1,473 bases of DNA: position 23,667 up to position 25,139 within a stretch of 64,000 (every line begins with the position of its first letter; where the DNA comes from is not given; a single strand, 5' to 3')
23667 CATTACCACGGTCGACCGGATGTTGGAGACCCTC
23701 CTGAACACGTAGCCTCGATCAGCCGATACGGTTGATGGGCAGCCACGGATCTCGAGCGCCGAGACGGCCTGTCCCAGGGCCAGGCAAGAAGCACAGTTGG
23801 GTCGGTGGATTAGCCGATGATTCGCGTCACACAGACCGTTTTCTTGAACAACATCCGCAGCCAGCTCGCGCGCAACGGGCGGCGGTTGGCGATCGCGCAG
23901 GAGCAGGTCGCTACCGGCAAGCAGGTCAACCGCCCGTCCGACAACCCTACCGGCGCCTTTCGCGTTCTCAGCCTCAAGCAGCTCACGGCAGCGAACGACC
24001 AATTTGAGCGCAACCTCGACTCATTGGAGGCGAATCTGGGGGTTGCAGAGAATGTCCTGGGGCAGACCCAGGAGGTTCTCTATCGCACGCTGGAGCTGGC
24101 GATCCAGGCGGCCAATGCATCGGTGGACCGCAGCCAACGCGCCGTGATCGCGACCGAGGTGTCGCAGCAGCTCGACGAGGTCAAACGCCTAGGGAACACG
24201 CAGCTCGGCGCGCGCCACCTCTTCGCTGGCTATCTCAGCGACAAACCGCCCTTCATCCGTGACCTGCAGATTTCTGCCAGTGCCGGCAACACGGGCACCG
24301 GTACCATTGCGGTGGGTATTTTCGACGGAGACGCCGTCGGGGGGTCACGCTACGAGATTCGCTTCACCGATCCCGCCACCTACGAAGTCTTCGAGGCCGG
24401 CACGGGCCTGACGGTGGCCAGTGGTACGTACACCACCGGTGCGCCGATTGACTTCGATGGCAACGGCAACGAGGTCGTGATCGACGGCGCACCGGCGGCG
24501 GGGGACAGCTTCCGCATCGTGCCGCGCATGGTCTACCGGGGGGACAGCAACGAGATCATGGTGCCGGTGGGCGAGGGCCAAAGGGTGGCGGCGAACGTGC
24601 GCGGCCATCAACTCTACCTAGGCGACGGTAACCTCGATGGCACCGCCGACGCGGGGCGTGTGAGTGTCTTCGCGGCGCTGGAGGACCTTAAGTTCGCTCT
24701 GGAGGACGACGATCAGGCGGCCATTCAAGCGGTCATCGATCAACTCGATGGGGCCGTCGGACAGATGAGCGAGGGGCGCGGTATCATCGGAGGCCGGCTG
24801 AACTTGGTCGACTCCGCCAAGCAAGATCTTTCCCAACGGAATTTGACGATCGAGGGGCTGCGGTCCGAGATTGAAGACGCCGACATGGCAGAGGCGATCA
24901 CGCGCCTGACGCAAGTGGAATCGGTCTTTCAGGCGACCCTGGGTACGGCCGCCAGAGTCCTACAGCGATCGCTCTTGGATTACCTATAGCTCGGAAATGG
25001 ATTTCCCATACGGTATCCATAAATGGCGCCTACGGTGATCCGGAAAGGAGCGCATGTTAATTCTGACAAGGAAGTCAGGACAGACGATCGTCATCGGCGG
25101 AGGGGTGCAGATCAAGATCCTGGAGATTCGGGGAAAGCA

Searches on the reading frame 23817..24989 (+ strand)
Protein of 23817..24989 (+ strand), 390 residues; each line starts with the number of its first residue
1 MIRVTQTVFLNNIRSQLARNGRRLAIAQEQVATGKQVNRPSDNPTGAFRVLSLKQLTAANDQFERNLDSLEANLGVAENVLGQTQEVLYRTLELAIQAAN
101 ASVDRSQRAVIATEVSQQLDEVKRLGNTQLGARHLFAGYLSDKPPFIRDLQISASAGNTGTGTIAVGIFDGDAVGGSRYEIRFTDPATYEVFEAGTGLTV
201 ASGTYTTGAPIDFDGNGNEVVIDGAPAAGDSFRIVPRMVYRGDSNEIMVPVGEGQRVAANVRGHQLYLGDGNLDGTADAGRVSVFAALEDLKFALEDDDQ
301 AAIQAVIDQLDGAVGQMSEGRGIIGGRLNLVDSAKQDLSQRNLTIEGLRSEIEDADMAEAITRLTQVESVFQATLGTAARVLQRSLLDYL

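Call 31: find_encoding_contigs(protein=window:23817-24989:+, flank=10000, max_places=1)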
Protein window:23817-24989:+ (390 aa): 14 contigs read that carry it; 1 place shown.
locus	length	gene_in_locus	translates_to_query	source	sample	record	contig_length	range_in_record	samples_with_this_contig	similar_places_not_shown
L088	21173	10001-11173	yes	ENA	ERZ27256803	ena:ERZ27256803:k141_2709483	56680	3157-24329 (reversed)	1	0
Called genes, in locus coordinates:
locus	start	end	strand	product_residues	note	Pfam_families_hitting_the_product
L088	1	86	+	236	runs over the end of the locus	PF01502:PRA-CH, PF01503:PRA-PH, PF03819:MazG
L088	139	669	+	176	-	PF00072:Response_reg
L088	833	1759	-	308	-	PF08668:HDOD, PF01966:HD (weak)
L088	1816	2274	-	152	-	PF02120:Flg_hook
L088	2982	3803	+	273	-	PF00460:Flg_bb_rod (weak), PF06429:Flg_bbr_C (weak)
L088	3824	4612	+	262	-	PF00460:Flg_bb_rod, PF22692:LlgE_F_G_D1, PF06429:Flg_bbr_C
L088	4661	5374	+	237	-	PF08666:SAF, PF13144:ChapFlgA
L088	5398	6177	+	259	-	PF02107:FlgH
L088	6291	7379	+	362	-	PF02119:FlgI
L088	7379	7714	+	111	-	PF10135:Rod-binding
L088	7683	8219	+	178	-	PF05130:FlgN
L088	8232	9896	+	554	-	PF22638:FlgK_D1, PF21158:flgK_1st_1 (weak), PF06429:Flg_bbr_C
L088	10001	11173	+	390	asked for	PF00669:Flagellin_N, PF00700:Flagellin_C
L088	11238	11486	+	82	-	PF02599:CsrA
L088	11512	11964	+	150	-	PF02623:FliW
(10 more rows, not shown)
